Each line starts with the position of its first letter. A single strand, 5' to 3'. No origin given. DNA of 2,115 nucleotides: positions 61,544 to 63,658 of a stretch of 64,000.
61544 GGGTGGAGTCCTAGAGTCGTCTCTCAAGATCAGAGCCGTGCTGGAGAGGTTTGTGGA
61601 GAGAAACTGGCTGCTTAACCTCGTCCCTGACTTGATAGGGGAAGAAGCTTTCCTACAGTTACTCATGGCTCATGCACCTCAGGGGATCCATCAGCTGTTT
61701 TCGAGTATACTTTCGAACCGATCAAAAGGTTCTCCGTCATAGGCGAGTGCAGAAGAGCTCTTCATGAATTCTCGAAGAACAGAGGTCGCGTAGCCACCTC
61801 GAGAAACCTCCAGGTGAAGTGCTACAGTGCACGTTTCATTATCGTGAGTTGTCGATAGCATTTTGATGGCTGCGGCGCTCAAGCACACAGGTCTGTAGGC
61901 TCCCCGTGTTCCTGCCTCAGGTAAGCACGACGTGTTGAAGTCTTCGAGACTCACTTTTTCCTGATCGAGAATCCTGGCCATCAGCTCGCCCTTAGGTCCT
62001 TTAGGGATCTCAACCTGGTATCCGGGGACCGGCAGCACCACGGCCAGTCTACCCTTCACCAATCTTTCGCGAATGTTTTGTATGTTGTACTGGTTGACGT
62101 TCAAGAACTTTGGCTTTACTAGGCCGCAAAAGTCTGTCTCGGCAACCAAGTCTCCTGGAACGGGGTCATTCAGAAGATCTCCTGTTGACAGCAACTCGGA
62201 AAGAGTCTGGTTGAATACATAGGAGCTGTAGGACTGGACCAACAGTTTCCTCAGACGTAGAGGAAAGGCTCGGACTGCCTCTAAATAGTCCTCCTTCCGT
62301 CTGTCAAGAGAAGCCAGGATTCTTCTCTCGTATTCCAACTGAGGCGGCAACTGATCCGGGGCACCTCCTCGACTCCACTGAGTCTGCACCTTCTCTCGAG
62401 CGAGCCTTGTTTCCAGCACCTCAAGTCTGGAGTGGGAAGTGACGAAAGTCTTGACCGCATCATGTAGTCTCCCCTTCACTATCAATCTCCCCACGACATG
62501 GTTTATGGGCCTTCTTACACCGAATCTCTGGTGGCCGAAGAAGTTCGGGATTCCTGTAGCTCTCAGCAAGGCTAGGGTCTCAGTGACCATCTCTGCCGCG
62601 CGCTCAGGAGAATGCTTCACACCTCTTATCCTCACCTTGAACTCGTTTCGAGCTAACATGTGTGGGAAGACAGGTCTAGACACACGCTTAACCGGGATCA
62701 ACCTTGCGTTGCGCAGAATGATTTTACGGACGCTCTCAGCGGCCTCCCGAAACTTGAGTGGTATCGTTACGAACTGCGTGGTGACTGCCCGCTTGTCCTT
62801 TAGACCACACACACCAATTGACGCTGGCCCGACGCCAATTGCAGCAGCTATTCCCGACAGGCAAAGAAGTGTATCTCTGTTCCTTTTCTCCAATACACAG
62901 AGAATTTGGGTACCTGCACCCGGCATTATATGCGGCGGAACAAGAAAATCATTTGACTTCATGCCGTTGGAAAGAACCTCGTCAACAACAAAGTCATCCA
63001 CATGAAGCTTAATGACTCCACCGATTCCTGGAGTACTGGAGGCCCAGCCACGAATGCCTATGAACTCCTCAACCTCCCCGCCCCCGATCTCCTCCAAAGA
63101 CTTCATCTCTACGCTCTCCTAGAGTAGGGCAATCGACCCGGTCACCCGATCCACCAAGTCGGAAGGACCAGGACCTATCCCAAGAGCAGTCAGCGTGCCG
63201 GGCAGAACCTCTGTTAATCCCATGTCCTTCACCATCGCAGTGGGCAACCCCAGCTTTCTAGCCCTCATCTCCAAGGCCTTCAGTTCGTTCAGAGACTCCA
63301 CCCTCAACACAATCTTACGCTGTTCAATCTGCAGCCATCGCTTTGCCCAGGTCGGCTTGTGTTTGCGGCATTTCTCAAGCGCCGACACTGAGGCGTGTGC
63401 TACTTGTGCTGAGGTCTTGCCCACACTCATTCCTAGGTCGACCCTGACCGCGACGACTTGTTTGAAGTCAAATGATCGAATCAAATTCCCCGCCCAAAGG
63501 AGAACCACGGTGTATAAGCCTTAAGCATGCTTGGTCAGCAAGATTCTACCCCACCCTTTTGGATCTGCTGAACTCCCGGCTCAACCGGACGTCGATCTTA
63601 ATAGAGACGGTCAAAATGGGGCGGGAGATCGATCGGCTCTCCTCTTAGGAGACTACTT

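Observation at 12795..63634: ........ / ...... palindrome strongly over-represented and almost confined to non-coding DNA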

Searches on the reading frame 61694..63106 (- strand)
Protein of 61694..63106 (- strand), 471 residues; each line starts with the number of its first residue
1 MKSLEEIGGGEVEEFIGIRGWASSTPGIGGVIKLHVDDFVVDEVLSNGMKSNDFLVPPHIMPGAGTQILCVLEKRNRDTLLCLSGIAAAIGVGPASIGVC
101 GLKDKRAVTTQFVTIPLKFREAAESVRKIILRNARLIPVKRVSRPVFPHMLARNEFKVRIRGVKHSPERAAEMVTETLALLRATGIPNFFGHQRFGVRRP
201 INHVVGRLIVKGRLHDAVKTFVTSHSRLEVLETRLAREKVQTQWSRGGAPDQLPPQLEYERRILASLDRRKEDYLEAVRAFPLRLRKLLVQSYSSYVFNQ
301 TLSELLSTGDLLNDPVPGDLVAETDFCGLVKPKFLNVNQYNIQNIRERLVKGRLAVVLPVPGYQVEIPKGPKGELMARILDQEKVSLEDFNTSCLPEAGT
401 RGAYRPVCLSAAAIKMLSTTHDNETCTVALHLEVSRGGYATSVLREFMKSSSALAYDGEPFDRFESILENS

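Call 11: search_protein_families(library=pfam, proteins=[window:61694-63106:-])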
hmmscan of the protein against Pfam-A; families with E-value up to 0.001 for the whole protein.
window:61694-63106:- (471 aa): 1 family
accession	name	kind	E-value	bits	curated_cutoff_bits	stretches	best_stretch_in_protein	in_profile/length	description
PF01142.23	TruD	-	1.2e-100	337.7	27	1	16-447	2-412/412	tRNA pseudouridine synthase D (TruD)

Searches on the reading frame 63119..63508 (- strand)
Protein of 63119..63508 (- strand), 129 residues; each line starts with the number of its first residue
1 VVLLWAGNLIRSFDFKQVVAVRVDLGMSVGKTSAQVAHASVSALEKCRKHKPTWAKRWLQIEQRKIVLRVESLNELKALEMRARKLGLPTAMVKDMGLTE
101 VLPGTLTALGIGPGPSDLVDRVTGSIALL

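Call 11: search_protein_families(library=pfam, proteins=[window:63122-63508:-])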
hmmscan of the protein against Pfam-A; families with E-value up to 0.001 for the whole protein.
window:63122-63508:- (129 aa): 1 family
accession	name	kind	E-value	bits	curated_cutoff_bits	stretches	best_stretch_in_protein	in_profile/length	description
PF01981.21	PTH2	-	4.3e-37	127.3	23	1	15-129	1-115/115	Peptidyl-tRNA hydrolase PTH2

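Call 44: find_encoding_contigs(protein=window:63119-63508:-, flank=10000, max_places=10)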
Protein window:63119-63508:- (129 aa): 8 contigs read that carry it; 7 places shown.
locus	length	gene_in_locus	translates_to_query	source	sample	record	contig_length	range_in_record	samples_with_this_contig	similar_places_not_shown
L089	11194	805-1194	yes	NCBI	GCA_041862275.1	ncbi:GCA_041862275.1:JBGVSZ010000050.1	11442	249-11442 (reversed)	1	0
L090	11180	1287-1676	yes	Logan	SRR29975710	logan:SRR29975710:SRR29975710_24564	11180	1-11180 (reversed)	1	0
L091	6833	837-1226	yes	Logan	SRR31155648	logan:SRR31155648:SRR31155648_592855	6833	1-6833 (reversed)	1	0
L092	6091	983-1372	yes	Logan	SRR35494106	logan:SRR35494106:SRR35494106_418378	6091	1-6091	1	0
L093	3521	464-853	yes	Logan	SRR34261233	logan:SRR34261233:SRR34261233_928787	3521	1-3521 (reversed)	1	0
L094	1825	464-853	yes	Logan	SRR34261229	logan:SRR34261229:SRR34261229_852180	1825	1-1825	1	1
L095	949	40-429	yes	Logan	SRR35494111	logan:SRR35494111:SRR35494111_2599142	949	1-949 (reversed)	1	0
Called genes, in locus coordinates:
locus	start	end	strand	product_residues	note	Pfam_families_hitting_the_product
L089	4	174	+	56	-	PF00584:SecE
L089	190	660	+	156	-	PF03439:Spt5-NGN, PF00467:KOW (weak), PF23284:KOW2_Spt5 (weak)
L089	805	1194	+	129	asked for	PF01981:PTH2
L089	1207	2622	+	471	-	PF01142:TruD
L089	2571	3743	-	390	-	PF00890:FAD_binding_2 (weak), PF01134:GIDA (weak), PF01266:DAO (weak), PF01946:Thi4 (weak), PF05834:Lycopene_cycl, PF07992:Pyr_redox_2, PF12831:FAD_oxidored, PF22578:GGR_cat, +4 more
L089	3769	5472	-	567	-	PF02310:B12-binding, PF04055:Radical_SAM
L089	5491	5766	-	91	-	PF13192:Thioredoxin_3 (weak)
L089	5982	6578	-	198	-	-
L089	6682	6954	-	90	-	PF01918:Alba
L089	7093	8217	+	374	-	PF08442:ATP-grasp_2, PF13549:ATP-grasp_5, PF24948:Citrate_synth_N (weak), PF00549:Ligase_CoA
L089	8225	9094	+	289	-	PF02629:CoA_binding, PF13380:CoA_binding_2 (weak), PF13607:Succ_CoA_lig, PF00549:Ligase_CoA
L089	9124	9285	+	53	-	PF01020:Ribosomal_L40e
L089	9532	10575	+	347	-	PF00291:PALP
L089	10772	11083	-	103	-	PF00428:Ribosomal_60s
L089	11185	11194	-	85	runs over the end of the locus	?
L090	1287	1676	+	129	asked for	PF01981:PTH2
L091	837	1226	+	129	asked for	PF01981:PTH2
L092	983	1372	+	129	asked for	PF01981:PTH2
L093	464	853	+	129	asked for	PF01981:PTH2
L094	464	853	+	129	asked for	PF01981:PTH2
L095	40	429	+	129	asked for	PF01981:PTH2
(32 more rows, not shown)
